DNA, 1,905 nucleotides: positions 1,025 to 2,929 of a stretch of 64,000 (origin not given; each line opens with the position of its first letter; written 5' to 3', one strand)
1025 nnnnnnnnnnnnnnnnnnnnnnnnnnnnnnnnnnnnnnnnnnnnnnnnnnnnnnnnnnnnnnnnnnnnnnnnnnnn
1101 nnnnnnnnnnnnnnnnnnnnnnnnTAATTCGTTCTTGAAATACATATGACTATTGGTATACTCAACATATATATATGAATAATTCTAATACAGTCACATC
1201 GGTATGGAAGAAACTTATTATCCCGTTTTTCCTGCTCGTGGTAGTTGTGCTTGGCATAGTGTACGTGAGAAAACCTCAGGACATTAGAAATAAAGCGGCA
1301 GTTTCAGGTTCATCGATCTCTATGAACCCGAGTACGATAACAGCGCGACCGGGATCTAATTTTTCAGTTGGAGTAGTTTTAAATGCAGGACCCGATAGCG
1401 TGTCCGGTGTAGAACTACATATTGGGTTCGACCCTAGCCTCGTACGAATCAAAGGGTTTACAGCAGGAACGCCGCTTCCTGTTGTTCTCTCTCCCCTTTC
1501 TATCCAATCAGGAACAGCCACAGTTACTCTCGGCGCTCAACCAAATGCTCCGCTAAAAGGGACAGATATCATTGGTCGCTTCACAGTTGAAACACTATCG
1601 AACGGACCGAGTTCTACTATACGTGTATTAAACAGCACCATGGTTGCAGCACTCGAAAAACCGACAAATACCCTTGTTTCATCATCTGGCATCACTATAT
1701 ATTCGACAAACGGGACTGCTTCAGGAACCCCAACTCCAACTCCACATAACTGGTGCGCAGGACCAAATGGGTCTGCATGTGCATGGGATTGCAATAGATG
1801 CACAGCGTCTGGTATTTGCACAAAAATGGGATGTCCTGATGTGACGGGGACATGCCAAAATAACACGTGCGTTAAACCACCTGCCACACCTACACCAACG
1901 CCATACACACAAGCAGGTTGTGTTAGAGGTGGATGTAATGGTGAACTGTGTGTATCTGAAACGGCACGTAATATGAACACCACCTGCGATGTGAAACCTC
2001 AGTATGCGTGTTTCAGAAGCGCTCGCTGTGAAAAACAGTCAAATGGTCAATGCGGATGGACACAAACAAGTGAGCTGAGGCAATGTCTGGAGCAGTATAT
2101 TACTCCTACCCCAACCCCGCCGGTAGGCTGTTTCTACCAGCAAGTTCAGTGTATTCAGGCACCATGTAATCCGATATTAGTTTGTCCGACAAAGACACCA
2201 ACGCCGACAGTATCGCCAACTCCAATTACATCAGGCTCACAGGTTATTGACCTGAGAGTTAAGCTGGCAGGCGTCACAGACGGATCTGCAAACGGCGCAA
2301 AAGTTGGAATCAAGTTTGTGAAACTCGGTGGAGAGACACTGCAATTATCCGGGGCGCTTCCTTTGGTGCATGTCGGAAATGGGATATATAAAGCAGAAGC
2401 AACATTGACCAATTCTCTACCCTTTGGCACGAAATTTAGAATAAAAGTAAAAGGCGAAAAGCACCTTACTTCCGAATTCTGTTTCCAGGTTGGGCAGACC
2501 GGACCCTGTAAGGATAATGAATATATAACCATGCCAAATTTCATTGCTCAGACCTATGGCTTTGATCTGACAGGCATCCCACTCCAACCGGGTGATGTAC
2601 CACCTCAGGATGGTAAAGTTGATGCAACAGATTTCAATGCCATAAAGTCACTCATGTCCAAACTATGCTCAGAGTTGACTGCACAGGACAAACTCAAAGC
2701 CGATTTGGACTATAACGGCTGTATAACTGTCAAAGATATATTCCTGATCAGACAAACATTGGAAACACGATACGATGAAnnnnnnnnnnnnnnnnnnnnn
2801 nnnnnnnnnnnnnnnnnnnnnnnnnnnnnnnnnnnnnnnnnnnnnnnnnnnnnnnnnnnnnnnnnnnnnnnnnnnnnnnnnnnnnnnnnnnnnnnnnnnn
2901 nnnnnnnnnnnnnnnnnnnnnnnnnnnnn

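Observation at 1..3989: Three-gene cohesin/dockerin cassette that could build a tiered surface scaffold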

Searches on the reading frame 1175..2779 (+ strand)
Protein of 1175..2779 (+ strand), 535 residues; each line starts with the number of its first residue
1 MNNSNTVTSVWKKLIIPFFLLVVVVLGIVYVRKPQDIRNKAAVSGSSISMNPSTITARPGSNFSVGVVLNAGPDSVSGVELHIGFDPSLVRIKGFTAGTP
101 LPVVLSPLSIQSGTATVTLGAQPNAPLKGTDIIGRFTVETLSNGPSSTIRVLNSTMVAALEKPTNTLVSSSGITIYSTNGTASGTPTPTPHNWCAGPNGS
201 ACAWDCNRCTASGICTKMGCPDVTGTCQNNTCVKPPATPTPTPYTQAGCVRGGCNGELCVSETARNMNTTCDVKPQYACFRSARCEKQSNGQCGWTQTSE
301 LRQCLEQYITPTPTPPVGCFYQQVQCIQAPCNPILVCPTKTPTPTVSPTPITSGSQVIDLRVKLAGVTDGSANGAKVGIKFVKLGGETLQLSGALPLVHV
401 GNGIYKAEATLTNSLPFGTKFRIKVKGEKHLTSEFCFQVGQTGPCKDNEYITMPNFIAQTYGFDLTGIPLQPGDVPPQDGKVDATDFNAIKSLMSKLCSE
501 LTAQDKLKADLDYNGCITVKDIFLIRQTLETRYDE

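Call 4: search_protein_families(library=pfam, proteins=[window:1175-2779:+], max_evalue=1)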
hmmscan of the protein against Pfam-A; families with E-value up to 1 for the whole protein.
window:1175-2779:+ (535 aa): 2 families
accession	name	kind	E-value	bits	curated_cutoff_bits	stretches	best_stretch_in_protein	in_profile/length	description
PF00963.24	Cohesin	-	4.3e-05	24.2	24.1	1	53-154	6-116/139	Cohesin domain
PF00404.24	Dockerin_1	-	0.00076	20.1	22.9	1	478-529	6-56/57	Dockerin type I domain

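Call 9: find_homologous_proteins(query=window:1175-2779:+)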
Query window:1175-2779:+ (535 aa): 107 proteins with E <= 0.001 among 8000 candidates.
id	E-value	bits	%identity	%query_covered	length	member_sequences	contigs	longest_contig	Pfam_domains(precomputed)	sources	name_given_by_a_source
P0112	0.0e+0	1226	100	100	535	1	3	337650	PF27854.1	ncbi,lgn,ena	-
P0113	2.1e-292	989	82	100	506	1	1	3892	PF00963.25,PF27854.1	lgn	-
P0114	1.2e-227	775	65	65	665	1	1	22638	PF00963.25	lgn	-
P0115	4.5e-219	747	92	41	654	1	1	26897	PF00963.25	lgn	-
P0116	2.5e-202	691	61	64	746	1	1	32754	PF27854.1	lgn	-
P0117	7.3e-127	442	42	99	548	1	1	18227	PF00963.25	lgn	-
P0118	4.6e-124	433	67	34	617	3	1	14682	-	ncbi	-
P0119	8.4e-105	370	59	34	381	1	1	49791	-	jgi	jgi:hypothetical protein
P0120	9.0e-97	343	53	37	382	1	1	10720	-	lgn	-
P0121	7.2e-94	333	51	33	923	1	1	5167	PF00801.27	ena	-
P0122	9.2e-79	284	61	34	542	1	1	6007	-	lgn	-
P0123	9.6e-73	264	56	34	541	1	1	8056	-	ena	-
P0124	2.8e-72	262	56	37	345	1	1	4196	-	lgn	-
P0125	1.1e-66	244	53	40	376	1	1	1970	-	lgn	-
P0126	3.0e-66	242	62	34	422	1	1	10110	-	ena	-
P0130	2.4e-64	236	45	37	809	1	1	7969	PF00404.25,PF10342.16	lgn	-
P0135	3.8e-61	226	59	15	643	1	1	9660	PF27854.1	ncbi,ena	-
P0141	8.1e-56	208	48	35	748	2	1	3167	PF13229.13,PF00404.25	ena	-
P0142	6.3e-55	205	30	97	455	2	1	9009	-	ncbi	-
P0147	9.4e-51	191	53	35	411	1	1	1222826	PF00404.25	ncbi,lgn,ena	-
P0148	2.7e-50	190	54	36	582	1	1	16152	PF00404.25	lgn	-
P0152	2.1e-48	183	43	33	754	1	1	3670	PF07452.18,PF00963.25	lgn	-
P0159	1.0e-43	168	35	64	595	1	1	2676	PF00404.25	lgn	-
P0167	4.2e-42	163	46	35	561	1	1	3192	PF00404.25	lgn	-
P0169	2.4e-41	160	48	35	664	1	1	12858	PF00404.25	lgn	-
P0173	8.8e-40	155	55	20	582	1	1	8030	PF27854.1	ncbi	-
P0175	2.4e-39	154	44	38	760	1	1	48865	PF13229.13,PF00404.25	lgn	-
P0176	2.7e-39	153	33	31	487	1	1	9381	PF00404.25,PF00963.25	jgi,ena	-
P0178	6.0e-39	152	53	15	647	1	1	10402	PF27854.1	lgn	-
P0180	3.7e-38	150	37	33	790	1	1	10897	PF00404.25,PF00963.25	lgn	-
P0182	1.1e-36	145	42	36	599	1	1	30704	PF13229.13,PF00404.25,PF05048.20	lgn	-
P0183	3.6e-36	143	39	45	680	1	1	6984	PF13229.13,PF05048.20,PF18911.7,PF00295.24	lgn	-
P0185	2.6e-34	137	43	33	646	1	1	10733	PF13229.13,PF00404.25,PF05048.20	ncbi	-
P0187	8.0e-33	132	59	12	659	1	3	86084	PF27854.1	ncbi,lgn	-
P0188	2.3e-32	131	42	34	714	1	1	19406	PF00722.29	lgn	-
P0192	2.7e-28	117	44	33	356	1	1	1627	PF00963.25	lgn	-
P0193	5.5e-28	116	45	31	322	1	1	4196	PF00963.25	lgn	-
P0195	3.9e-26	110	36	36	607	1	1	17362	PF00404.25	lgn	-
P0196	1.5e-25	108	40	29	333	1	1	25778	PF00963.25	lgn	-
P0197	6.4e-24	103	33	33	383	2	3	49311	PF00404.25,PF00963.25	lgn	-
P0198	6.5e-24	103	33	34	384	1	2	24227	PF00404.25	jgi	-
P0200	4.0e-21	93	42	29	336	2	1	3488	PF00963.25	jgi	jgi:hypothetical protein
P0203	7.9e-20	89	44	15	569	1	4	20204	PF27854.1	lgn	-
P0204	7.0e-19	86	37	34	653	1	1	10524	PF00963.25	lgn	-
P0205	2.5e-18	84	39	29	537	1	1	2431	PF00404.25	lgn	-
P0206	6.5e-16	76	37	27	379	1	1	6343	PF00963.25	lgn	-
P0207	3.4e-13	67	59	11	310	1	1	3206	PF27854.1,PF18933.7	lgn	-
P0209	1.5e-9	55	50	12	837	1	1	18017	PF00404.25,PF27854.1,PF07648.21,PF00050.27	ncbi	-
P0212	3.8e-7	47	25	44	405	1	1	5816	PF00963.25,PF19077.7,PF17936.8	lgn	-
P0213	6.0e-7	47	90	4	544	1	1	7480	PF00404.25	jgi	jgi:hypothetical protein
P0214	8.0e-6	43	67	7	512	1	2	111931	PF00404.25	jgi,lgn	jgi:hypothetical protein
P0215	8.8e-6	43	26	33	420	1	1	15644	PF00404.25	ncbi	-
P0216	1.2e-5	42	90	4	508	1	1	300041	PF00404.25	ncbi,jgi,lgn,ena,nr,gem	ncbi:MAG: dockerin type I repeat-containing protein [Candidatus Pacebacteria bacterium]|nr:dockerin 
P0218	2.1e-4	38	30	37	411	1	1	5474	PF00404.25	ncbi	-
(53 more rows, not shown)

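Call 10: find_encoding_contigs(protein=P0112, flank=10000, max_places=4)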
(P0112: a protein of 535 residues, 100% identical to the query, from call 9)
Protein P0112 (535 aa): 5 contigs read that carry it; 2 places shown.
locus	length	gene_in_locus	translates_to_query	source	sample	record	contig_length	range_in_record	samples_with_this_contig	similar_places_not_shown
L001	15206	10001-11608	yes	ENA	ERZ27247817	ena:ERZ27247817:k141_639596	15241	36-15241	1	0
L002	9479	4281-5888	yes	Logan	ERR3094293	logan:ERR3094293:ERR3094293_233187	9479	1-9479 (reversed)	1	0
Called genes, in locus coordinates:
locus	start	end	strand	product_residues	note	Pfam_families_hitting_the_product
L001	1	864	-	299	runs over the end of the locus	?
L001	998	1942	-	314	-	PF01073:3Beta_HSD, PF01370:Epimerase, PF02719:Polysacc_synt_2 (weak), PF04321:RmlD_sub_bind, PF16363:GDP_Man_Dehyd, PF07993:NAD_binding_4 (weak)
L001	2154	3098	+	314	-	PF13472:Lipase_GDSL_2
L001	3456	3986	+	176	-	-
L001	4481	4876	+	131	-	PF00903:Glyoxalase, PF13669:Glyoxalase_4 (weak)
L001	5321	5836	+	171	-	PF01872:RibD_C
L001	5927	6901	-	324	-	PF03576:Peptidase_S58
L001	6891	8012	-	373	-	PF04932:Wzy_C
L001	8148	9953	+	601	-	PF00404:Dockerin_1 (faint)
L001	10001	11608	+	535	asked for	PF27854:Heavy_Cys_CGP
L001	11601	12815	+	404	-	PF00963:Cohesin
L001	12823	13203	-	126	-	PF01687:Flavokinase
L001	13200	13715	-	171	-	PF04307:YdjM (weak)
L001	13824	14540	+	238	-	PF03734:YkuD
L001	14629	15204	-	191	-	?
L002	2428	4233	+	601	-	PF00404:Dockerin_1 (faint)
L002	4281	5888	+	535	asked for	PF27854:Heavy_Cys_CGP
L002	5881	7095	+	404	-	PF00963:Cohesin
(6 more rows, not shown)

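Call 11: search_protein_families(library=ncbifam, proteins=[window:1175-2779:+], max_evalue=1)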
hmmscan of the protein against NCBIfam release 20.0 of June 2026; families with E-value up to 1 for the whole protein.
window:1175-2779:+ (535 aa): 2 families
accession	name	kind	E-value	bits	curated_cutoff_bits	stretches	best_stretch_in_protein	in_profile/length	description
TIGR04292.1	heavy_Cys_CGP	equivalog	1e-07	31.2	200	1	246-308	129-191/381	CGP-CTERM-anchored Cys-rich protein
TIGR04289.1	heavy_Cys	domain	3.1e-05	24.5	50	1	246-295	5-52/52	eight-cysteine-cluster domain-containing protein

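Call 15: search_protein_families(library=pfam, proteins=[L001:8148-9950:+], max_evalue=5)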
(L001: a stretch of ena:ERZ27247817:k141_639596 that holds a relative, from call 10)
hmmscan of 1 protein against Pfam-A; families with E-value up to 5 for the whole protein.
L001:8148-9950:+ (601 aa): 5 families
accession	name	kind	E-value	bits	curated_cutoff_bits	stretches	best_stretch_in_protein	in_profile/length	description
PF00404.24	Dockerin_1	-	1.9e-05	25.2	22.9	1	548-597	2-54/57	Dockerin type I domain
PF24646.2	DUF7640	-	0.0081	16.9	28.1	1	476-559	16-100/121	Domain of unknown function (DUF7640)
PF14625.12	Lustrin_cystein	-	0.033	15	27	2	245-273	8-37/46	Lustrin, cysteine-rich repeated domain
PF04942.19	CC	-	0.62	10.6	20.6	0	345-356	18-29/34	CC domain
PF25585.1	zf-CCCH_DUS3L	-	1.3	9.5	30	1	261-272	12-22/32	DUS3L CCCH zinc finger domain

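Call 26: find_encoding_contigs(protein=P0116, flank=8000, max_places=2)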
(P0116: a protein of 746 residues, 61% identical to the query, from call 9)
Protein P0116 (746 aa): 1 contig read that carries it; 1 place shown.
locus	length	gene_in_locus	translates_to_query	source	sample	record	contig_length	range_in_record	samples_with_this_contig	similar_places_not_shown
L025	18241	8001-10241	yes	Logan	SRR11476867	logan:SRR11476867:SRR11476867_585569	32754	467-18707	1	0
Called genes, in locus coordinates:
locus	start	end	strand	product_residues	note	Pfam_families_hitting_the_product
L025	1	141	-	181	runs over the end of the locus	-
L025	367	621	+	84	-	-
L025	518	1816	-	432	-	PF01794:Ferric_reduct, PF00970:FAD_binding_6 (weak), PF08022:FAD_binding_8 (faint), PF00175:NAD_binding_1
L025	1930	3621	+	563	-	PF01833:TIG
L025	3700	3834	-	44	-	-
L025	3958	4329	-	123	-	-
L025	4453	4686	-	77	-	-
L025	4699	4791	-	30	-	-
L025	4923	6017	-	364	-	PF04932:Wzy_C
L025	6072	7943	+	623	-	-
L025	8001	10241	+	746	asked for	PF27854:Heavy_Cys_CGP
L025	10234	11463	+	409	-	PF00963:Cohesin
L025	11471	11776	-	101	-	PF01687:Flavokinase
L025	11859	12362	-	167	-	PF04307:YdjM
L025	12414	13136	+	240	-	PF03734:YkuD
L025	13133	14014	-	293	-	PF00483:NTP_transferase, PF12804:NTP_transf_3 (weak)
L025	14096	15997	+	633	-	-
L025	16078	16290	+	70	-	PF00584:SecE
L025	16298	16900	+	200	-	PF02357:NusG, PF00467:KOW (weak)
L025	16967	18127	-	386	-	-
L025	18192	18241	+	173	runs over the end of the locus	PF03946:Ribosomal_L11_N, PF00298:Ribosomal_L11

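Call 27: find_encoding_contigs(protein=P0115, flank=8000, max_places=2)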
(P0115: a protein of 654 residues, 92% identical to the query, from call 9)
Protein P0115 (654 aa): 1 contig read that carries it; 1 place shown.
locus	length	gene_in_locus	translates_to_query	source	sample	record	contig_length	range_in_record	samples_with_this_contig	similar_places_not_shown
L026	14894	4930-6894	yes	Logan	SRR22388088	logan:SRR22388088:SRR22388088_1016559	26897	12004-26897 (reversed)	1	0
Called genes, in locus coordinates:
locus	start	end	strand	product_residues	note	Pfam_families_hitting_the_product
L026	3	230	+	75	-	?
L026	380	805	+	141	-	PF00903:Glyoxalase (weak)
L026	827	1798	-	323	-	PF03576:Peptidase_S58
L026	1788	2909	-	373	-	PF04932:Wzy_C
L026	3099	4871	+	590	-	PF00404:Dockerin_1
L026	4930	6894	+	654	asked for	PF00963:Cohesin (faint)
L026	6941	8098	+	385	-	PF00963:Cohesin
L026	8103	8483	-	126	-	PF01687:Flavokinase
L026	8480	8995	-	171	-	-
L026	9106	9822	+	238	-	PF03734:YkuD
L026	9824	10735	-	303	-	PF00483:NTP_transferase, PF12804:NTP_transf_3 (faint)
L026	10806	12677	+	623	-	-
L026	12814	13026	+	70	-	PF00584:SecE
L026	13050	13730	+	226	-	PF02357:NusG, PF00467:KOW (weak)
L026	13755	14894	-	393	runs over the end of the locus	-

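Call 28: find_encoding_contigs(protein=P0114, flank=8000, max_places=2)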
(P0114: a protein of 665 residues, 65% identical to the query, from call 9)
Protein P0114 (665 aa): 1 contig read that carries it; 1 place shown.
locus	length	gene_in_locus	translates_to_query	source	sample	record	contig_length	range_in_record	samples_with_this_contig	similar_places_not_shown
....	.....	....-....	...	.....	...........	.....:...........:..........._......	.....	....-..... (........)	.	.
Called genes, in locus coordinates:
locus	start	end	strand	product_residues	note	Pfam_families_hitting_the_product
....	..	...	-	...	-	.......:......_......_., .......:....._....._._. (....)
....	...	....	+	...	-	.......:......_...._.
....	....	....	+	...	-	-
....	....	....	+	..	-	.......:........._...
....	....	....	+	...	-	-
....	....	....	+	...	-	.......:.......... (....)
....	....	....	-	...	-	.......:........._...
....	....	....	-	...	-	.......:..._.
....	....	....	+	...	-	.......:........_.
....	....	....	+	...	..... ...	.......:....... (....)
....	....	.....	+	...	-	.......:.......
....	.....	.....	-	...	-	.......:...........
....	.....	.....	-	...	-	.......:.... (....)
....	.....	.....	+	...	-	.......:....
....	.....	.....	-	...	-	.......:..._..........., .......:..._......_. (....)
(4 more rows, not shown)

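Call 29: find_encoding_contigs(protein=P0117, flank=8000, max_places=2)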
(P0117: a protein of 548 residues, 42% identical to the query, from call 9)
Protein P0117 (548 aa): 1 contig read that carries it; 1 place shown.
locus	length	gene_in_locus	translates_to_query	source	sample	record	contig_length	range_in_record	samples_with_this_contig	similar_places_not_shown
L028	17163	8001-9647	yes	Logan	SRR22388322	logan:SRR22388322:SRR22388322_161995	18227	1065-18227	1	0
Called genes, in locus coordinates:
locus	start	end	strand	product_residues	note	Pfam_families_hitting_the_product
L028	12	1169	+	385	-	PF07690:MFS_1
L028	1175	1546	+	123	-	PF07883:Cupin_2 (weak)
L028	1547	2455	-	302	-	-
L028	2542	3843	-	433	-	PF01794:Ferric_reduct, PF08022:FAD_binding_8 (faint), PF00175:NAD_binding_1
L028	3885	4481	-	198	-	-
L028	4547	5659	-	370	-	PF04932:Wzy_C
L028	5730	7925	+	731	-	PF00404:Dockerin_1 (weak)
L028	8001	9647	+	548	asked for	PF00963:Cohesin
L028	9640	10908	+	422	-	PF18911:PKD_4 (weak)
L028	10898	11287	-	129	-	PF01687:Flavokinase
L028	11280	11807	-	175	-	PF04307:YdjM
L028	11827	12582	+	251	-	PF03734:YkuD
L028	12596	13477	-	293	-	PF00483:NTP_transferase, PF12804:NTP_transf_3 (weak)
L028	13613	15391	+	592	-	-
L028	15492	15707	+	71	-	PF00584:SecE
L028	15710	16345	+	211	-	PF02357:NusG, PF00467:KOW (weak)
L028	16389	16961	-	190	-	PF19077:Big_13 (weak)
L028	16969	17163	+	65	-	?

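Call 31: search_protein_families(library=pfam, proteins=[L028:5715-7922:+, L025:6072-7940:+, L025:8001-10238:+], max_evalue=0.1)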
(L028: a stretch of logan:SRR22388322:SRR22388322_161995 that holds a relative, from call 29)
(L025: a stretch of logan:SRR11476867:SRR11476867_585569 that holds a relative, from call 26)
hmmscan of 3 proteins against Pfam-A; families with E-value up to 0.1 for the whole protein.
L028:5715-7922:+ (736 aa): 2 families
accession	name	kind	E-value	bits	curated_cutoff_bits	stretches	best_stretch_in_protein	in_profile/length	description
PF00404.24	Dockerin_1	-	6.9e-06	26.6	22.9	1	683-734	2-56/57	Dockerin type I domain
PF13517.12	FG-GAP_3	-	0.098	13.7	26.9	0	709-725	44-60/61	FG-GAP-like repeat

L025:6072-7940:+ (623 aa): 1 family
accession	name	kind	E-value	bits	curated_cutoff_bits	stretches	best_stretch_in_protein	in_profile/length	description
PF00404.24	Dockerin_1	-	0.03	15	22.9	1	569-621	1-56/57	Dockerin type I domain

L025:8001-10238:+ (746 aa): 2 families
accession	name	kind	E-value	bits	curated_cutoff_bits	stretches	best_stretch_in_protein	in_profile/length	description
PF00963.24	Cohesin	-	0.00033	21.3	24.1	1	52-171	6-131/139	Cohesin domain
PF00404.24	Dockerin_1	-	0.037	14.7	22.9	1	689-740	6-56/57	Dockerin type I domain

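Call 34: find_homologous_proteins(query=L001:8148-9950:+)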
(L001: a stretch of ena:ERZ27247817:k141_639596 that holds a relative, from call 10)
Query L001:8148-9950:+ (601 aa): 46 proteins with E <= 0.001 among 5040 candidates.
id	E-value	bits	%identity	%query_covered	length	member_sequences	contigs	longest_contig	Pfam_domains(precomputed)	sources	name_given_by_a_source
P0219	0.0e+0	1425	100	100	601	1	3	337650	PF00404.25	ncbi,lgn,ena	-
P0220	1.8e-184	633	49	100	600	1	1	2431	PF00404.25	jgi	jgi:hypothetical protein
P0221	2.5e-171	589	47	100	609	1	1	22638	PF00404.25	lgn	-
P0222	2.8e-135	470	44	97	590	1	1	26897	PF00404.25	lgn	-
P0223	3.2e-133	464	68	47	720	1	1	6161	PF00404.25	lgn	-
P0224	9.2e-110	386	48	40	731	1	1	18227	PF00404.25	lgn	-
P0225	5.7e-104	367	50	54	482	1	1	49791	PF00404.25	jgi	jgi:hypothetical protein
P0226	1.5e-89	319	46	42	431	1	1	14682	PF00404.25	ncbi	-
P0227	1.9e-81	292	35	38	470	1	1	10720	-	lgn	-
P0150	8.8e-78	280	52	42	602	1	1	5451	-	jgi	jgi:hypothetical protein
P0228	3.4e-77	278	58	13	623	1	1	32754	-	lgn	-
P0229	7.0e-74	267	47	54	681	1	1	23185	-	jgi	jgi:hypothetical protein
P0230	2.6e-63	233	39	37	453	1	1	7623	PF00404.25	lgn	-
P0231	3.0e-58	216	45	24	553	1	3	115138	PF00404.25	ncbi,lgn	-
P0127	9.1e-57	211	40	56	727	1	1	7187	PF07705.18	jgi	jgi:CARDB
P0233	9.0e-41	158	60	15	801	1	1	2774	PF00404.25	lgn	-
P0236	2.0e-24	104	39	25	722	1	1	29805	PF00404.25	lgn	-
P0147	5.7e-23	99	59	15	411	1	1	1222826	PF00404.25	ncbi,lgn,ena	-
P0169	5.9e-23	99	55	19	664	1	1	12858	PF00404.25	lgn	-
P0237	6.2e-23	99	55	17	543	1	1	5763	PF00801.27,PF00404.25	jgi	jgi:hypothetical protein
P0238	2.3e-22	97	57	16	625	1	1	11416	PF00404.25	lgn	-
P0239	2.8e-22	97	25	44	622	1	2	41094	PF00404.25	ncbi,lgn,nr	ncbi:MAG TPA: dockerin type I repeat-containing protein [Candidatus Methanoperedens sp.]|nr:dockerin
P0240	4.4e-19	86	48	16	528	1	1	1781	PF00404.25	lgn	-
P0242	2.6e-18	84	46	17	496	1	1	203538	PF00404.25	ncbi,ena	-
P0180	2.0e-10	58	37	32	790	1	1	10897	PF00404.25,PF00963.25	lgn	-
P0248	4.8e-5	40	29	20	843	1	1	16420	PF00404.25,PF00963.25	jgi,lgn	jgi:hypothetical protein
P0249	4.9e-5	40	51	6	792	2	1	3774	PF00404.25,PF00963.25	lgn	-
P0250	5.6e-5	40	53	11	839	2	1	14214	PF00963.25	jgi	jgi:hypothetical protein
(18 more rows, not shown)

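Call 41: find_encoding_contigs(protein=P0120, flank=6000, max_places=1)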
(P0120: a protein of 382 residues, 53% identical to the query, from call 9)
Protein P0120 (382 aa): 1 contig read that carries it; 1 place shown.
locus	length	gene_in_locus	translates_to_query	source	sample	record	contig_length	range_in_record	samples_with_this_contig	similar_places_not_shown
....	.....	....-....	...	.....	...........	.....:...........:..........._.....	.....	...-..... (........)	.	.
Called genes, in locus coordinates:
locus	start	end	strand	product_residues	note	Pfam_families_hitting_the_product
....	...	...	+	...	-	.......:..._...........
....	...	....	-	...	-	-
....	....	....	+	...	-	-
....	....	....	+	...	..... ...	-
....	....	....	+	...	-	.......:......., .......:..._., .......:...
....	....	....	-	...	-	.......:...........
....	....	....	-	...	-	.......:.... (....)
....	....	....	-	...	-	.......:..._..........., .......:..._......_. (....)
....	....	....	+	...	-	-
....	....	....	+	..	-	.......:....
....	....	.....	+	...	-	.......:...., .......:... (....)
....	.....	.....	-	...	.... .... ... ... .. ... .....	?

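Call 42: find_encoding_contigs(protein=P0119, flank=6000, max_places=1)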
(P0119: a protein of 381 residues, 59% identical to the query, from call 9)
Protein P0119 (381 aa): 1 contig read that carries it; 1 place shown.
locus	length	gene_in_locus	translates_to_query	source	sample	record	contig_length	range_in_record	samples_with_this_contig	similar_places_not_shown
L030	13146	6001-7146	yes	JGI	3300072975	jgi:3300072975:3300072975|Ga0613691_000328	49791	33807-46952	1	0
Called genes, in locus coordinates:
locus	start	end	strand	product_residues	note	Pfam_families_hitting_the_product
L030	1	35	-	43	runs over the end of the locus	-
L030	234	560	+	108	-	-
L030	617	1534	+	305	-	PF00657:Lipase_GDSL (weak), PF13472:Lipase_GDSL_2 (weak)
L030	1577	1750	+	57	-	PF00471:Ribosomal_L33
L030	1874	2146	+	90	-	PF05635:23S_rRNA_IVP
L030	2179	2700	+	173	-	-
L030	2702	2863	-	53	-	-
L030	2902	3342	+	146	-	PF04307:YdjM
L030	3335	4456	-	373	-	PF04932:Wzy_C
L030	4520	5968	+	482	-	PF00404:Dockerin_1 (weak)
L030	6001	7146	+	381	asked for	-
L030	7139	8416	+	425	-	PF00963:Cohesin (weak), PF00801:PKD (weak), PF18911:PKD_4 (weak)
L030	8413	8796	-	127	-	PF01687:Flavokinase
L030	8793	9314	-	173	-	PF04307:YdjM (weak)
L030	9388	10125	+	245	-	PF03734:YkuD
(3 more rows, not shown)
